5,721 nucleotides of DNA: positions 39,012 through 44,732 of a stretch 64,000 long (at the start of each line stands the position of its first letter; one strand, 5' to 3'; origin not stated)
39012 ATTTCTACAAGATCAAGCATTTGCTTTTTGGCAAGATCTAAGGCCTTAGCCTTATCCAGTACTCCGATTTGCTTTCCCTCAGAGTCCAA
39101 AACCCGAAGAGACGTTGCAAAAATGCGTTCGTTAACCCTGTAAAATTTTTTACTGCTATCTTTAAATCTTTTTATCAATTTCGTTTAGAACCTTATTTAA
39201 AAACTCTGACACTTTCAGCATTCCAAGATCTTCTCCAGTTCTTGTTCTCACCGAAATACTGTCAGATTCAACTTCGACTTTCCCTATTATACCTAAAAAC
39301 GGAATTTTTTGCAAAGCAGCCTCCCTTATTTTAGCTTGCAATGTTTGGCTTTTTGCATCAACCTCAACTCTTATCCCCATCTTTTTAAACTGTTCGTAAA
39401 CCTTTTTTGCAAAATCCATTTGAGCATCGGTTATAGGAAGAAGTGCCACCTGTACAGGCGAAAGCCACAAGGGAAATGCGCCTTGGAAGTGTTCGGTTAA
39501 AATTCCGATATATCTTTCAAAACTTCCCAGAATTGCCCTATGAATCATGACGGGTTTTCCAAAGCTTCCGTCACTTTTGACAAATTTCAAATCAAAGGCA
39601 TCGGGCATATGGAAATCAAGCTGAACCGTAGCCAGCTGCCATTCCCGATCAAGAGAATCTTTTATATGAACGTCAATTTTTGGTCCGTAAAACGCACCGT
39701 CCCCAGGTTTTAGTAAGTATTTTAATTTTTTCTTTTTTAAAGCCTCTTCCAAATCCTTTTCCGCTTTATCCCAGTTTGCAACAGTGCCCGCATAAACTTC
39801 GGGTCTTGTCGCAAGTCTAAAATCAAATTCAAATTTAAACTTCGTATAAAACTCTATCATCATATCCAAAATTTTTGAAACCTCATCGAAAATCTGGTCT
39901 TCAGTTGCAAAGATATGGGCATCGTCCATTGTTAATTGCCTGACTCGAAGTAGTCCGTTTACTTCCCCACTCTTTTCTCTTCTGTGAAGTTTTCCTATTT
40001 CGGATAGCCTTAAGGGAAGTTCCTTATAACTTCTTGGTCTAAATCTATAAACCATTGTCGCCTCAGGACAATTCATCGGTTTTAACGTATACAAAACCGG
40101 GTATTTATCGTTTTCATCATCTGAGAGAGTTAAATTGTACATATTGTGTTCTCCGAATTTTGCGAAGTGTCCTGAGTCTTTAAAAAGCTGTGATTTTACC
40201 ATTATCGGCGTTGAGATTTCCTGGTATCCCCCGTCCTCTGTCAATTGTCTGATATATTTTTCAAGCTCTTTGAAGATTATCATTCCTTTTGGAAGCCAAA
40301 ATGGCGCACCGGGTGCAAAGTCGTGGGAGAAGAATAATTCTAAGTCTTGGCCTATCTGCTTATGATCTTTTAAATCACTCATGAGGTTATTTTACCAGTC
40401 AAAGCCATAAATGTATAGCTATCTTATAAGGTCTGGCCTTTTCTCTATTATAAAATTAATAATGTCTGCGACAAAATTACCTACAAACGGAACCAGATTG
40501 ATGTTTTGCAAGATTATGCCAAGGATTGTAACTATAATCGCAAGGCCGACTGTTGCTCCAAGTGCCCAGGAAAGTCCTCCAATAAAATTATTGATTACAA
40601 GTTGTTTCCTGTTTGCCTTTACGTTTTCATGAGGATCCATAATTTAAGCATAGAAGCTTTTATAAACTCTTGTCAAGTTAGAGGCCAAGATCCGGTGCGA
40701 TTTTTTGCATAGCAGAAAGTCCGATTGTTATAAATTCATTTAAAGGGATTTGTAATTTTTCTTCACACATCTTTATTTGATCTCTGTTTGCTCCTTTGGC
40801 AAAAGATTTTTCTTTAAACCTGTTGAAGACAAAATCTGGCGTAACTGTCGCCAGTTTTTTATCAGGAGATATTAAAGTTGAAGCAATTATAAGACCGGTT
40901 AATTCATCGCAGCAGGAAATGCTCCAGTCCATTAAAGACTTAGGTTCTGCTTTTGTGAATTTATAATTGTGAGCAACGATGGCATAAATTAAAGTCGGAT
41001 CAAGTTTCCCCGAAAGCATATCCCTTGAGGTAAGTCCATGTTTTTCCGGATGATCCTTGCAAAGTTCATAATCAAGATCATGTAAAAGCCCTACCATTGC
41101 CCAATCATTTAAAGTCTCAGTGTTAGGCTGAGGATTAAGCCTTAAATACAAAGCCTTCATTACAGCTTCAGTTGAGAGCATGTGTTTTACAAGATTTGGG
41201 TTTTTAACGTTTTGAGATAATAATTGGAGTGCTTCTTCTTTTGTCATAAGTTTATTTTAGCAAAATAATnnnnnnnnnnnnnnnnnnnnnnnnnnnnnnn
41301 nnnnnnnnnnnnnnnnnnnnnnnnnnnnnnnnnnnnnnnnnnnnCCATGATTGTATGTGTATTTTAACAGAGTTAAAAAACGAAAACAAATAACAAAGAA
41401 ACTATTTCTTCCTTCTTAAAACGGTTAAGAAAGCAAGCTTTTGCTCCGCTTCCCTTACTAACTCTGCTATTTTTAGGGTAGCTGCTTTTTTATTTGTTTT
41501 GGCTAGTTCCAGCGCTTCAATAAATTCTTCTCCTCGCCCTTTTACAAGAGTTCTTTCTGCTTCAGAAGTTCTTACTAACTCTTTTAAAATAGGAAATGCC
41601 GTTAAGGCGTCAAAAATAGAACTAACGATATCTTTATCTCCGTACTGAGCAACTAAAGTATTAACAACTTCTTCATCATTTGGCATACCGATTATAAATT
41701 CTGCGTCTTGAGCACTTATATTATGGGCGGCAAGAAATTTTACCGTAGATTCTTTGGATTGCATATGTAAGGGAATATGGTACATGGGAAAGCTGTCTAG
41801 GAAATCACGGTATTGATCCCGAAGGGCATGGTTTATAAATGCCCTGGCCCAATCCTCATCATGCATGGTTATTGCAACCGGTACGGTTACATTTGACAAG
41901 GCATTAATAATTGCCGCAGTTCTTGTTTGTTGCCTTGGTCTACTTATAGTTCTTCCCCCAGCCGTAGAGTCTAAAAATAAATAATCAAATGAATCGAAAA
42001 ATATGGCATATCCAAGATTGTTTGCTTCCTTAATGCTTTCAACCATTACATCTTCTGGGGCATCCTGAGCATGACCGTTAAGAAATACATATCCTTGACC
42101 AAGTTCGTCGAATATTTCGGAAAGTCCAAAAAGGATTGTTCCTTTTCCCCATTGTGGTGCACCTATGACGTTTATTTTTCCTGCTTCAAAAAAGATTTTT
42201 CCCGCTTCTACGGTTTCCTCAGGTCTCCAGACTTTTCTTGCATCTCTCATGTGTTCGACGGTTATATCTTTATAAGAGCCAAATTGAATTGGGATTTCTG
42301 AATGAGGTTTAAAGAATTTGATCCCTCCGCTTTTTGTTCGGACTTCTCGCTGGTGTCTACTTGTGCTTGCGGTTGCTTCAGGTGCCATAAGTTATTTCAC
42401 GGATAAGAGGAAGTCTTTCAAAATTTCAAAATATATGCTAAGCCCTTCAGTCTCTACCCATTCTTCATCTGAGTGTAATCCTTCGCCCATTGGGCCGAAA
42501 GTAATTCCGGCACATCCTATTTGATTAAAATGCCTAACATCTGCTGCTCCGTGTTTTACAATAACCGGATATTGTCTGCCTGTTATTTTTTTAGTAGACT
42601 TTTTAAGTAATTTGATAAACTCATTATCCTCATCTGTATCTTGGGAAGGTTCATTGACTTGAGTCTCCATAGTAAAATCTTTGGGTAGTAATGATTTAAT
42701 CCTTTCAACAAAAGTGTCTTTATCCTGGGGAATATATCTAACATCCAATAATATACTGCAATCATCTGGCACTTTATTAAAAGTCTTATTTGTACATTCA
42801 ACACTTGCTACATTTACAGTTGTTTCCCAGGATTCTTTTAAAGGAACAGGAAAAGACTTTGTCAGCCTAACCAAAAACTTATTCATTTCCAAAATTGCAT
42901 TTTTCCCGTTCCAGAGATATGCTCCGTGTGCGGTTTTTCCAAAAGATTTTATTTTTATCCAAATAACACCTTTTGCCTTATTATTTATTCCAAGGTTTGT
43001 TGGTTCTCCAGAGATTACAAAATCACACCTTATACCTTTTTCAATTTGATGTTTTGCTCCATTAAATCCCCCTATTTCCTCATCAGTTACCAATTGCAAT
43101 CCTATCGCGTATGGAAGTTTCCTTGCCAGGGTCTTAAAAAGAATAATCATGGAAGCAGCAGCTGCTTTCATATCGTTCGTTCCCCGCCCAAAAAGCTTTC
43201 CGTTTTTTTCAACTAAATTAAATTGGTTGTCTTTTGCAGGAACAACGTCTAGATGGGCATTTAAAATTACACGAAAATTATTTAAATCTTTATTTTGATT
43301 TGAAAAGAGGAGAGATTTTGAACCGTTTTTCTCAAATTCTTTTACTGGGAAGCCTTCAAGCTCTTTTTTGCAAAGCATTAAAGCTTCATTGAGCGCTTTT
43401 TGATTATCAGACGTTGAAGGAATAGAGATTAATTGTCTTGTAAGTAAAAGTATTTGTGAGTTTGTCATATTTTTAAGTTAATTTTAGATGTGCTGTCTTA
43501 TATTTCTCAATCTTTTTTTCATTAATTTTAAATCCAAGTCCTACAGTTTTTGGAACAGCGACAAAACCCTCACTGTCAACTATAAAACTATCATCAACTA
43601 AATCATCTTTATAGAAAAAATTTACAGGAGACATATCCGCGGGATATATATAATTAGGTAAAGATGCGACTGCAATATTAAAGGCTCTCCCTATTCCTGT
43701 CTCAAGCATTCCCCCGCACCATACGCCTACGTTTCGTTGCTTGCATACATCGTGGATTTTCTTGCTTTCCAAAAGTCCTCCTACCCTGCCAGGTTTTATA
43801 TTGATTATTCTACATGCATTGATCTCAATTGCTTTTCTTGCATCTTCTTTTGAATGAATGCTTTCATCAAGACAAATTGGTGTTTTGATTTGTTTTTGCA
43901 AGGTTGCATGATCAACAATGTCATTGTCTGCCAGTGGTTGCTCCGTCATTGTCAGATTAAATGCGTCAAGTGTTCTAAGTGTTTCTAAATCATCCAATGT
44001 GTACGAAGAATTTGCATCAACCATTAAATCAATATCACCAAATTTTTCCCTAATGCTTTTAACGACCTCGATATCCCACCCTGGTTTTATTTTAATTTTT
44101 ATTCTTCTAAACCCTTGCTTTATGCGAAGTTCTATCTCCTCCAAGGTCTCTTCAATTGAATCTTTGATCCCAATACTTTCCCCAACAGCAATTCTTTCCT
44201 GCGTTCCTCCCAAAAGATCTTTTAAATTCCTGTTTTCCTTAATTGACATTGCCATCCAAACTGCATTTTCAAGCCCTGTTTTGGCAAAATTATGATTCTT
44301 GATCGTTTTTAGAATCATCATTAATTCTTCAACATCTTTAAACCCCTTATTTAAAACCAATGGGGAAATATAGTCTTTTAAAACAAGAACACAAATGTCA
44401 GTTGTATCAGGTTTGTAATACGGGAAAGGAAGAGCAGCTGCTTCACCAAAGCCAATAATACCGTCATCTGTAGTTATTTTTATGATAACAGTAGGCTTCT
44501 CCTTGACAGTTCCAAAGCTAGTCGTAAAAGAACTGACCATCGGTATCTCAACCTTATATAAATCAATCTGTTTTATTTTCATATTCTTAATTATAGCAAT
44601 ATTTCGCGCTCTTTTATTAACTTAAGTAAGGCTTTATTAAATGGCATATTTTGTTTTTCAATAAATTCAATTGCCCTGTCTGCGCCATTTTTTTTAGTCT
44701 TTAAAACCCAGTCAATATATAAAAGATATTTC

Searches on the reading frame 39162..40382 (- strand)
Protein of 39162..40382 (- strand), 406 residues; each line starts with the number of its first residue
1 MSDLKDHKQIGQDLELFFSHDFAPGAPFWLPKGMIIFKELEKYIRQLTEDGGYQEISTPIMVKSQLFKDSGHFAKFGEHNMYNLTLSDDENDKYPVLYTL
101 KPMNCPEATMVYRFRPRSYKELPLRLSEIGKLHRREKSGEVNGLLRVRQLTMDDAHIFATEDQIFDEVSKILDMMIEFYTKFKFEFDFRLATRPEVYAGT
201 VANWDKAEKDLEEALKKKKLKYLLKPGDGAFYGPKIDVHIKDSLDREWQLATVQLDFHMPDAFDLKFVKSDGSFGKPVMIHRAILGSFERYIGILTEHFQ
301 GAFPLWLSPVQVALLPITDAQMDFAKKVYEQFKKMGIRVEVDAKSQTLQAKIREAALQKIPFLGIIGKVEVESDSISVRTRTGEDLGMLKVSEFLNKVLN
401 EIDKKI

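Call 35: search_protein_families(library=pfam, proteins=[window:39162-40382:-])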
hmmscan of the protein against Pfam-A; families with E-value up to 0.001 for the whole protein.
window:39162-40382:- (406 aa): 2 families
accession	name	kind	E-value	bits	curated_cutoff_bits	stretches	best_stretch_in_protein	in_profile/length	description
PF00587.30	tRNA-synt_2b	-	4.5e-40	138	29.3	1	98-299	11-179/179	tRNA synthetase class II core domain (G, H, P, S and T)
PF03129.25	HGTP_anticodon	-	5.1e-21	75.1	21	1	311-400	1-93/94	Anticodon binding domain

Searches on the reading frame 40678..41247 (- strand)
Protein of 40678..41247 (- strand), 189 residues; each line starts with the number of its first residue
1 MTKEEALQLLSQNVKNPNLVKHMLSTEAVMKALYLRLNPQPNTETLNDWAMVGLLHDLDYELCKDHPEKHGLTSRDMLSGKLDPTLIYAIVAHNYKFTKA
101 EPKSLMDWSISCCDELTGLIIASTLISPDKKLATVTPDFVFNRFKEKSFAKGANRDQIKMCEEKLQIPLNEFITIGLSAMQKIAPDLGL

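Call 35: search_protein_families(library=pfam, proteins=[window:40678-41247:-])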
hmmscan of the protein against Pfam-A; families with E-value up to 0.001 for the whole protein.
window:40678-41247:- (189 aa): 1 family
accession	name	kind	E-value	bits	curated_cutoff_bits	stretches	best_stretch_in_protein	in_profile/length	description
PF01966.28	HD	-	0.00048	20.8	22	1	21-115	3-112/116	HD domain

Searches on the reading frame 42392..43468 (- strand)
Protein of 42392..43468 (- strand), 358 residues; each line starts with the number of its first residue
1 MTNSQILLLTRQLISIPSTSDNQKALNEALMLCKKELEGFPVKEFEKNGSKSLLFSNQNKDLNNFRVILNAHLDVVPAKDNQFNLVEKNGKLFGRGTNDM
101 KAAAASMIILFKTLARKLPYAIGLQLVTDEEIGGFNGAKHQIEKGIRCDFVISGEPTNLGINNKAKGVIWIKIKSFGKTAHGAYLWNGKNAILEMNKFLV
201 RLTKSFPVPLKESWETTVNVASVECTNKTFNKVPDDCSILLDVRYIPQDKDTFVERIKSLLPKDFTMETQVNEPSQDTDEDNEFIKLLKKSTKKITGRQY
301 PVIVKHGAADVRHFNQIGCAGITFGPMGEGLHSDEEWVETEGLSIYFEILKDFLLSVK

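Call 71: search_protein_families(library=pfam, proteins=[window:42392-43468:-], max_evalue=0.00001)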
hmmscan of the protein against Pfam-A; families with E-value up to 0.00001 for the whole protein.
window:42392-43468:- (358 aa): 3 families
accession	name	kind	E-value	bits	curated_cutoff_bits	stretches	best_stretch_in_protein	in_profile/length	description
PF01546.33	Peptidase_M20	-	8.6e-31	107.9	24.6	1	68-355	1-205/206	Peptidase family M20/M25/M40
PF07687.19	M20_dimer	-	1.5e-14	54.3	21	1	165-261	3-99/107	Peptidase dimerisation domain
PF04389.22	Peptidase_M28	-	8.1e-06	26.1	21.3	0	60-143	11-78/193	Peptidase family M28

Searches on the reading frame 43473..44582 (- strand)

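Call 71: search_protein_families(library=pfam, proteins=[window:43473-44582:-], max_evalue=0.00001)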
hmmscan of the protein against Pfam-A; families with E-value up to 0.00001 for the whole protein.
window:43473-44582:- (369 aa): 2 families
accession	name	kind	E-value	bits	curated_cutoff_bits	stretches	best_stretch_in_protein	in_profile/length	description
PF13378.12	MR_MLE_C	-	6.2e-49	167.1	29.4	1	148-356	4-218/219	Enolase C-terminal domain-like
PF02746.21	MR_MLE_N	-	6.5e-13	49.4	22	1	17-125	14-117/117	Mandelate racemase / muconate lactonizing enzyme, N-terminal domain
